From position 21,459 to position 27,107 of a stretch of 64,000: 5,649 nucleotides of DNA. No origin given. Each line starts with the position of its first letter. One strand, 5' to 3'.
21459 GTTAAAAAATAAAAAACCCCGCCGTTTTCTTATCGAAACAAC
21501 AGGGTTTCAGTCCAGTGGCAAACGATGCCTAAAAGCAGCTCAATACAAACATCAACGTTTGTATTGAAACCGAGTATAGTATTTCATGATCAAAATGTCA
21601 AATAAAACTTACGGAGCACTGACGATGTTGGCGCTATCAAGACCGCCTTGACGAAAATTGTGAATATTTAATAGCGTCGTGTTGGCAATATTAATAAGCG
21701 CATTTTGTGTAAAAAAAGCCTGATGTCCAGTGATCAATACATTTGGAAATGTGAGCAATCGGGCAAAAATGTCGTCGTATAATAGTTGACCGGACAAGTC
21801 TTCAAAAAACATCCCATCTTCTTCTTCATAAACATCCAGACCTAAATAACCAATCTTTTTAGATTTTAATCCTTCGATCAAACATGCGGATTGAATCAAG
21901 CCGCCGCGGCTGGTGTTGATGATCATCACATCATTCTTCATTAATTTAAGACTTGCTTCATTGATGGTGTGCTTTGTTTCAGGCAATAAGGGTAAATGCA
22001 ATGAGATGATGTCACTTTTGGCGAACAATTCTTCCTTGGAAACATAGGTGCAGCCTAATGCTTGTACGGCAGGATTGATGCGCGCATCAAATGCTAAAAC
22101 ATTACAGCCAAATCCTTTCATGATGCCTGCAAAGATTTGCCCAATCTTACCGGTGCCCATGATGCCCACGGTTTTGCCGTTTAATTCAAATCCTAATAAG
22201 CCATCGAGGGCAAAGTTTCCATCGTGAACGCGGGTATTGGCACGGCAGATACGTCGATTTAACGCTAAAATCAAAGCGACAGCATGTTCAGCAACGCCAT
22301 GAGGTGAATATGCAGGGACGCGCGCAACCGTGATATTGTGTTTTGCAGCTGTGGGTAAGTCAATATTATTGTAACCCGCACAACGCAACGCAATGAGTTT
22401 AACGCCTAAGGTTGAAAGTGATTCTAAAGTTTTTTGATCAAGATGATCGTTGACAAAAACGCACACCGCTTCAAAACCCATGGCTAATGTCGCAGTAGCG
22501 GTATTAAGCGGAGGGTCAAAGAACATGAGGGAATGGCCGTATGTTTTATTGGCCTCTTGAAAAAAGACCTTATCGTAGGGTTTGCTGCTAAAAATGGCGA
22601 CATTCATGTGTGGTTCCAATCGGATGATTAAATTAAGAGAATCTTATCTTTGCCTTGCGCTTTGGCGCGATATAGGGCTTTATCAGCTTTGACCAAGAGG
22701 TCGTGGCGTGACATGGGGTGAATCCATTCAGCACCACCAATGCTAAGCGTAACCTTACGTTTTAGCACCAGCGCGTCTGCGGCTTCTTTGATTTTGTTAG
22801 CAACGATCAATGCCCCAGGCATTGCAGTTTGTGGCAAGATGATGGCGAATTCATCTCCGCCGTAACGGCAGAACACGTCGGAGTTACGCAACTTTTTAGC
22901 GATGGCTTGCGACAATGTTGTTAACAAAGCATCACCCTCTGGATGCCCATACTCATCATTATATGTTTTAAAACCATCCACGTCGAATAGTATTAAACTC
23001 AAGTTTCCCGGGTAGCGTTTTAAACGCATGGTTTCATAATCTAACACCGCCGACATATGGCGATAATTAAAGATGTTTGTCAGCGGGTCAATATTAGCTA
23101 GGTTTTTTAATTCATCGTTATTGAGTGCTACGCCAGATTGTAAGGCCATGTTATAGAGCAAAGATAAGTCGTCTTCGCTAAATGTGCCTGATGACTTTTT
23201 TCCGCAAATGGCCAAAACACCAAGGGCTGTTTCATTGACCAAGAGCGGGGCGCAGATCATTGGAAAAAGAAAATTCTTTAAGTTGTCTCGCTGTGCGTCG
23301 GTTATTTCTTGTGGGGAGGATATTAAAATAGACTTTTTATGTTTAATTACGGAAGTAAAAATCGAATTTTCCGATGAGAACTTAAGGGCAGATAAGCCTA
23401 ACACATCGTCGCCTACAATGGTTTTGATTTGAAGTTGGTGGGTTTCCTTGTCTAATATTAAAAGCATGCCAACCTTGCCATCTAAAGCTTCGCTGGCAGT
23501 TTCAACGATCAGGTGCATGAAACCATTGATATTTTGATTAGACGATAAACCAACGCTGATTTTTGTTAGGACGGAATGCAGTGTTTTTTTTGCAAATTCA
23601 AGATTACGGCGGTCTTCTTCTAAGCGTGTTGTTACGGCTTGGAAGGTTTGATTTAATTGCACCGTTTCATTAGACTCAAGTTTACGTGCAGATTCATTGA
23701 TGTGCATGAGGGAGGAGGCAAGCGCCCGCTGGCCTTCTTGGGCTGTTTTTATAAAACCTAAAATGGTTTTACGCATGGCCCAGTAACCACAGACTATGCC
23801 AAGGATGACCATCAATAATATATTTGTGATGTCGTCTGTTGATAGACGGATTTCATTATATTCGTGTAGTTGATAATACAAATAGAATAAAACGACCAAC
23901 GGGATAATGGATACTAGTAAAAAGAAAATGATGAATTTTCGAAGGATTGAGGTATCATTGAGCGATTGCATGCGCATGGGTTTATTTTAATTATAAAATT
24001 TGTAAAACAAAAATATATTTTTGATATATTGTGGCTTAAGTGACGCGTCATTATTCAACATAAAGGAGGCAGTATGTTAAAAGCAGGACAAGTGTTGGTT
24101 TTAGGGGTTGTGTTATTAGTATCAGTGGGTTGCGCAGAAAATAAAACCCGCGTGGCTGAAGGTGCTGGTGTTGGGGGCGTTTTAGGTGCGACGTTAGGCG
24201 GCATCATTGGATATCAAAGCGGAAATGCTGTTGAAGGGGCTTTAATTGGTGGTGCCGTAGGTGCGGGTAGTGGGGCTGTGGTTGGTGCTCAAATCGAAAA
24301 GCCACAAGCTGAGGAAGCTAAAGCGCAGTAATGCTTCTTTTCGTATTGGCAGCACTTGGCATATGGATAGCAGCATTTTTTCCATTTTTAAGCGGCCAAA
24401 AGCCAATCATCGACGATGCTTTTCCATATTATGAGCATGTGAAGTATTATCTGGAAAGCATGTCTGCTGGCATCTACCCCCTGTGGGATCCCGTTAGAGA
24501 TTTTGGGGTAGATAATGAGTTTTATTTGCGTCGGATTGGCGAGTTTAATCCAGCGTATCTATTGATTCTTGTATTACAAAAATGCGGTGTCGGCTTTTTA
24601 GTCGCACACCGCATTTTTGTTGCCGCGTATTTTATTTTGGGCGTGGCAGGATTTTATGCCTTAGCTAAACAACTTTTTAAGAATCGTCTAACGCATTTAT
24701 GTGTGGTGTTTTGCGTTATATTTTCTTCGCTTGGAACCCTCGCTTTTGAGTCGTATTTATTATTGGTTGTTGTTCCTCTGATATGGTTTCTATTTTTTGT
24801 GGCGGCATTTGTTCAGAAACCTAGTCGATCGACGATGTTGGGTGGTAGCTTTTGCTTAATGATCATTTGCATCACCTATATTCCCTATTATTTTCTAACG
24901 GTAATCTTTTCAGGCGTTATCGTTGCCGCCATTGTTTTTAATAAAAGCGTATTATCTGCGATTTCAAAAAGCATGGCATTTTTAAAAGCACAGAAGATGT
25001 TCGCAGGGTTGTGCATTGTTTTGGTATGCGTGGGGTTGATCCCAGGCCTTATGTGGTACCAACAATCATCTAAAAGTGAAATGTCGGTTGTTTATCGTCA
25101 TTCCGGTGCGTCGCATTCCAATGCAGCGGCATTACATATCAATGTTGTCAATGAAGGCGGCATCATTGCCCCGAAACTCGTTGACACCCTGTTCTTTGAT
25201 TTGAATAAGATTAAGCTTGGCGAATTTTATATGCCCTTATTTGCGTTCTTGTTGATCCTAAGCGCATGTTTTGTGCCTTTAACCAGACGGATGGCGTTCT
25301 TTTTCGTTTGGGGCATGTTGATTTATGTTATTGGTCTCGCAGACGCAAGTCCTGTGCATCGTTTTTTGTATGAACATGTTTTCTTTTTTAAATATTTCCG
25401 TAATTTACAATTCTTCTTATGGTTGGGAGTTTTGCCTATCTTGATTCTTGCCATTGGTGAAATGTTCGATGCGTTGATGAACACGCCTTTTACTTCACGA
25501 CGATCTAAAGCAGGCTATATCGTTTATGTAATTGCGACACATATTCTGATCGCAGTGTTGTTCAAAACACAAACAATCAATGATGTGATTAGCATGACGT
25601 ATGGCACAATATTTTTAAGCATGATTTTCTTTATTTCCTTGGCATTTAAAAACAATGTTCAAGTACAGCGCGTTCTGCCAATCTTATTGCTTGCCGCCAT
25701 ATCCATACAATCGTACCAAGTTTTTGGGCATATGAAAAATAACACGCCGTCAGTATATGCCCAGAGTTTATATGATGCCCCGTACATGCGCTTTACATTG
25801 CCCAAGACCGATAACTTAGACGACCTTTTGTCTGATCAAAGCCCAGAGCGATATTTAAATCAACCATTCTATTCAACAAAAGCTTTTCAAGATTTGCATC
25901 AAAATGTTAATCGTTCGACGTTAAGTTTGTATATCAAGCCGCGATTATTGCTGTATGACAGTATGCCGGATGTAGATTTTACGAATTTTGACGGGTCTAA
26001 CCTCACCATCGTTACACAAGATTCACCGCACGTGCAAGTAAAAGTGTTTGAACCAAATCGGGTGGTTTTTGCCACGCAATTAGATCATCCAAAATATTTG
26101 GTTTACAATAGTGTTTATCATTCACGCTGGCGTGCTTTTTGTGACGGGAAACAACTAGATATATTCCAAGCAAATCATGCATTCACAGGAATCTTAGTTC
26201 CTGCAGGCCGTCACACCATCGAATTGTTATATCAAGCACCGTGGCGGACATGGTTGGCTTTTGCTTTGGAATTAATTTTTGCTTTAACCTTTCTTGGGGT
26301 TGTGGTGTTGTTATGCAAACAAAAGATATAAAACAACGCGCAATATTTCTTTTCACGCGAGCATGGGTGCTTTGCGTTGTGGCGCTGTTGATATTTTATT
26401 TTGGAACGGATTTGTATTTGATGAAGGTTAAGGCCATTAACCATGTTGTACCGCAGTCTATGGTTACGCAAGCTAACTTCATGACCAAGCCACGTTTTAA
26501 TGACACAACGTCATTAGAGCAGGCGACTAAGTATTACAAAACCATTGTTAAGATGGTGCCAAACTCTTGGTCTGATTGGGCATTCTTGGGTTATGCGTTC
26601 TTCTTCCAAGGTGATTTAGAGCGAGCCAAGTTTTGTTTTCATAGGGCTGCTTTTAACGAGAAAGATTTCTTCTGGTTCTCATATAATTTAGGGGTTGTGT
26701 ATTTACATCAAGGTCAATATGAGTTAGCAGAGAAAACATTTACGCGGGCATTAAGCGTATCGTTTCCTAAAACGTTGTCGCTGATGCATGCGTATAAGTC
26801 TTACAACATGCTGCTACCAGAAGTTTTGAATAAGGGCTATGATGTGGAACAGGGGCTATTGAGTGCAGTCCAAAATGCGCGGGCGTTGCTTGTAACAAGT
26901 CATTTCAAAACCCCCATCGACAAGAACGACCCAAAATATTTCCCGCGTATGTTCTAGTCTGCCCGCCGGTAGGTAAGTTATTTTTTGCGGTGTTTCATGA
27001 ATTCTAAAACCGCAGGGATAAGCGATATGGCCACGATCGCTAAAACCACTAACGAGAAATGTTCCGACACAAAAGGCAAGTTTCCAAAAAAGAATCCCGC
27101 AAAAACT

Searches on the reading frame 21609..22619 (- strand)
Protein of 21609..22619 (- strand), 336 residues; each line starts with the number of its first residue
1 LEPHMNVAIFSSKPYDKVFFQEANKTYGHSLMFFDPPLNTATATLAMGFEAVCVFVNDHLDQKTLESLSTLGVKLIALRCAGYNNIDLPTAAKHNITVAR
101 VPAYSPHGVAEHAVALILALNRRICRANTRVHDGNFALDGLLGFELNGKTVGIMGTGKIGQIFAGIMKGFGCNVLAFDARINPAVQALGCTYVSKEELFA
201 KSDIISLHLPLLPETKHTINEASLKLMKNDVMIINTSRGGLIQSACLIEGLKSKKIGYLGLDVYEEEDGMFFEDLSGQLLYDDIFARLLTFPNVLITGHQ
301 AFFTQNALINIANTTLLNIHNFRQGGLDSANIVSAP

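Call 77: search_protein_families(library=pfam, proteins=[window:21609-22619:-], max_evalue=0.0001)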
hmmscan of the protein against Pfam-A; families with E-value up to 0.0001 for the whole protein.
window:21609-22619:- (336 aa): 3 families
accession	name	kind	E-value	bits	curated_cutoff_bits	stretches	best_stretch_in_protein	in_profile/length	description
PF02826.25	2-Hacid_dh_C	-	2.3e-51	174.1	25.1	1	114-301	1-178/178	D-isomer specific 2-hydroxyacid dehydrogenase, NAD binding domain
PF00389.36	2-Hacid_dh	-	1.1e-29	103.2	24.6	1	7-326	1-127/134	D-isomer specific 2-hydroxyacid dehydrogenase, catalytic domain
PF03446.21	NAD_binding_2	-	3.2e-05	24.4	21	1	150-262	1-118/161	NAD binding domain of 6-phosphogluconate dehydrogenase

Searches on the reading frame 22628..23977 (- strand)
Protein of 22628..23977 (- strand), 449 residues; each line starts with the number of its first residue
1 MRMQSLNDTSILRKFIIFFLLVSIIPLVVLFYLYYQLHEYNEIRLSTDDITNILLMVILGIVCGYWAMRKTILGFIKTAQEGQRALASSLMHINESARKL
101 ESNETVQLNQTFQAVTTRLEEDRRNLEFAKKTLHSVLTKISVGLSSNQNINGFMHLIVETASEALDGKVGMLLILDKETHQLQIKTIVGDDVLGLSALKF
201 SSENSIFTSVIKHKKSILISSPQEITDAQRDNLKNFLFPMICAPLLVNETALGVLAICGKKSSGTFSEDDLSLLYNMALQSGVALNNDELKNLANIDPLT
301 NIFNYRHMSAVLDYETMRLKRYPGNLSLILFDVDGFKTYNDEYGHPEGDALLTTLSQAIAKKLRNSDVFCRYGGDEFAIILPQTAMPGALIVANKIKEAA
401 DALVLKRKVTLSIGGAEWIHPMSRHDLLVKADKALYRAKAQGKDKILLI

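Call 20: search_protein_families(library=pfam, proteins=[window:22628-23977:-], max_evalue=0.00001)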
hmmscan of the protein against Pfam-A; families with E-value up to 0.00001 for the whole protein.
window:22628-23977:- (449 aa): 4 families
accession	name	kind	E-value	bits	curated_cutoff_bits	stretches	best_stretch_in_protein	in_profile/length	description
PF00990.26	GGDEF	-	1.6e-38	132.4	23.8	1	294-444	1-160/161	Diguanylate cyclase, GGDEF domain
PF13185.12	GAF_2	-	4.8e-10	40.2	28.6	1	149-285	3-135/136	GAF domain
PF01590.32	GAF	-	9.4e-07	29.9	22.4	1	154-285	6-133/133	GAF domain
PF13492.12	GAF_3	-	7e-06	26.9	27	0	157-287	9-129/129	GAF domain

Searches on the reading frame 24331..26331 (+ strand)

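Call 20: search_protein_families(library=pfam, proteins=[window:24331-26331:+], max_evalue=0.00001)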
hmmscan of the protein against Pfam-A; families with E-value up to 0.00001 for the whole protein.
window:24331-26331:+ (666 aa): 1 family
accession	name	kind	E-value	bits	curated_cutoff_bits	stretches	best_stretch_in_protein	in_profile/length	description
PF09586.16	YfhO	-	3.1e-08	32.9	28.5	1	500-637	689-826/835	Bacterial membrane protein YfhO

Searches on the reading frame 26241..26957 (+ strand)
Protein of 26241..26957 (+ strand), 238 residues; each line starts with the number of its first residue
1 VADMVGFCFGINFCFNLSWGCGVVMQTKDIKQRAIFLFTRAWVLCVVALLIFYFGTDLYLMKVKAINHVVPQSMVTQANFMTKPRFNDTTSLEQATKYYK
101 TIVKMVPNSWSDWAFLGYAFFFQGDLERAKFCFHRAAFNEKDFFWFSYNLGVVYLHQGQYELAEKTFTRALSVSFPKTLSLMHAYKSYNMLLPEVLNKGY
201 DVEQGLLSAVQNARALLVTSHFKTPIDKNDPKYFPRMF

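Call 77: search_protein_families(library=pfam, proteins=[window:26241-26957:+], max_evalue=0.0001)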
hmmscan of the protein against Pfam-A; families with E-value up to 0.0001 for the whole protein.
window:26241-26957:+ (238 aa): 8 families
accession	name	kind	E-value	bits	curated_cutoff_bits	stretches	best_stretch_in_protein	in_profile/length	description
PF00515.34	TPR_1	-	2.9e-12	46.3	27.8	1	148-173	5-30/34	Tetratricopeptide repeat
PF07719.23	TPR_2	-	2.4e-11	43.2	27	0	148-172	5-29/34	Tetratricopeptide repeat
PF13181.12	TPR_8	-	6.8e-09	35.6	25.7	0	148-173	5-30/34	Tetratricopeptide repeat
PF13432.12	TPR_16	-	1.1e-06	29.4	32.7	1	116-171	3-58/65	Tetratricopeptide repeat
PF13431.12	TPR_17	-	1e-05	25.8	24.4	0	142-164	11-33/34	Tetratricopeptide repeat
PF13174.12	TPR_6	-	1.7e-05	25.6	26.3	0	148-172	4-28/33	Tetratricopeptide repeat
PF13428.12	TPR_14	-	2.4e-05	25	23.5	0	148-183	5-39/44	Tetratricopeptide repeat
PF13424.12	TPR_12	-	2.9e-05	24.6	30.1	0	148-173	7-32/77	Tetratricopeptide repeat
